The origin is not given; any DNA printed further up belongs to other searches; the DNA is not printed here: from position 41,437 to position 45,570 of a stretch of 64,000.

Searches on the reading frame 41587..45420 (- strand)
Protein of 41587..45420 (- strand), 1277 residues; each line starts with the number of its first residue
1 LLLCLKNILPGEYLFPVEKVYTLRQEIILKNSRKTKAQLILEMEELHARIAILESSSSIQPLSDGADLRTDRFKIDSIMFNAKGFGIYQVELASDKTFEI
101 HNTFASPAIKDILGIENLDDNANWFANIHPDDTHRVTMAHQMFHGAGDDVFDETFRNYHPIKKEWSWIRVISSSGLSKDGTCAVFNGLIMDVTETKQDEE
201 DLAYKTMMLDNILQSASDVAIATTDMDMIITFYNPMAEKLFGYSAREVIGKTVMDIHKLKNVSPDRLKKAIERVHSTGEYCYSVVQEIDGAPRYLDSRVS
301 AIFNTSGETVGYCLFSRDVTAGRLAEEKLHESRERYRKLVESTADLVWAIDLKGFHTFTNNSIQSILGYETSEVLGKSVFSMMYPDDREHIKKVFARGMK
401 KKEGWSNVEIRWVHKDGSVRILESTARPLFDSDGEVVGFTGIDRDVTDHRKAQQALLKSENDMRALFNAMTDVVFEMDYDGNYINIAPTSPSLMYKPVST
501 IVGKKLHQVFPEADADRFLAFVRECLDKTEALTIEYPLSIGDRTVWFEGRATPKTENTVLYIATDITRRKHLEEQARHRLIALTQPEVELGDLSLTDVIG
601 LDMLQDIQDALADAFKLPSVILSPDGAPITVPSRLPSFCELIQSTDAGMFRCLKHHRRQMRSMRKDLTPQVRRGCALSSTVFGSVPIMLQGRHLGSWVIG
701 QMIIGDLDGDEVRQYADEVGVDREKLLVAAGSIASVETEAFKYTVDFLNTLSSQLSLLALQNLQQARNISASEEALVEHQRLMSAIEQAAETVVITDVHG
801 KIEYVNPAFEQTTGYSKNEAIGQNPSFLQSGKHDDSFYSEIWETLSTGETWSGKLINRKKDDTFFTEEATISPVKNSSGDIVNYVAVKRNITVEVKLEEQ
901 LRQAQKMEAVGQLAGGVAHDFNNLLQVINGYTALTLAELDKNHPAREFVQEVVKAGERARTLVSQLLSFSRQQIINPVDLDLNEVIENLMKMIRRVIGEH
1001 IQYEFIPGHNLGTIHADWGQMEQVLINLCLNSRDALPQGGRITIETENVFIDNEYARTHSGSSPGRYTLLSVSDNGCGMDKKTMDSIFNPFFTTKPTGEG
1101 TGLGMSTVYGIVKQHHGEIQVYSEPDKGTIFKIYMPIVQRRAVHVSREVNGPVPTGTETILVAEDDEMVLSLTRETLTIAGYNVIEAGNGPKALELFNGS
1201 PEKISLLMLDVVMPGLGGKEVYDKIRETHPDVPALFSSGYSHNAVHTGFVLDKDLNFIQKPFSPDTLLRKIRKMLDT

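Call 71: search_protein_families(library=pfam, proteins=[window:41587-45420:-], max_evalue=0.001)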
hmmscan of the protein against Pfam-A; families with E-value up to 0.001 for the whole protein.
window:41587-45420:- (1277 aa): 11 families
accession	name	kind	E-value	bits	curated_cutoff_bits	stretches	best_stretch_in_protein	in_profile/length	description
PF00989.32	PAS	-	2.9e-56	188.8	22.6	3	334-446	1-113/113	PAS fold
PF08448.16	PAS_4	-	8.9e-49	164.8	23.1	3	216-321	3-107/110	PAS fold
PF13426.13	PAS_9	-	2.7e-47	159.7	27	3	792-892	3-102/103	PAS domain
PF08447.18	PAS_3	-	4.1e-43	146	25.6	3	357-442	2-88/89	PAS fold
PF10114.15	PocR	-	1.1e-31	110.2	23.9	1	597-758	1-160/162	Sensory domain found in PocR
PF02518.31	HATPase_c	-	3.8e-21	76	26.4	1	1020-1137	5-109/111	Histidine kinase-, DNA gyrase B-, and HSP90-like ATPase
PF13188.13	PAS_8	-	4.2e-21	74.5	21.8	2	780-822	1-44/65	PAS domain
PF00072.30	Response_reg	-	5e-17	62.5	30.2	1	1160-1271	1-110/111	Response regulator receiver domain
PF00512.31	HisKA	-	5.2e-09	36.5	26.9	1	911-972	3-63/66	His Kinase A (phospho-acceptor) domain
PF13596.12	PAS_10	-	0.00012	23.1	22.1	1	209-320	1-106/106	PAS domain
PF14689.11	SPOB_a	-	0.00031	20.7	28.1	0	919-955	21-52/62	Sensor_kinase_SpoOB-type, alpha-helical domain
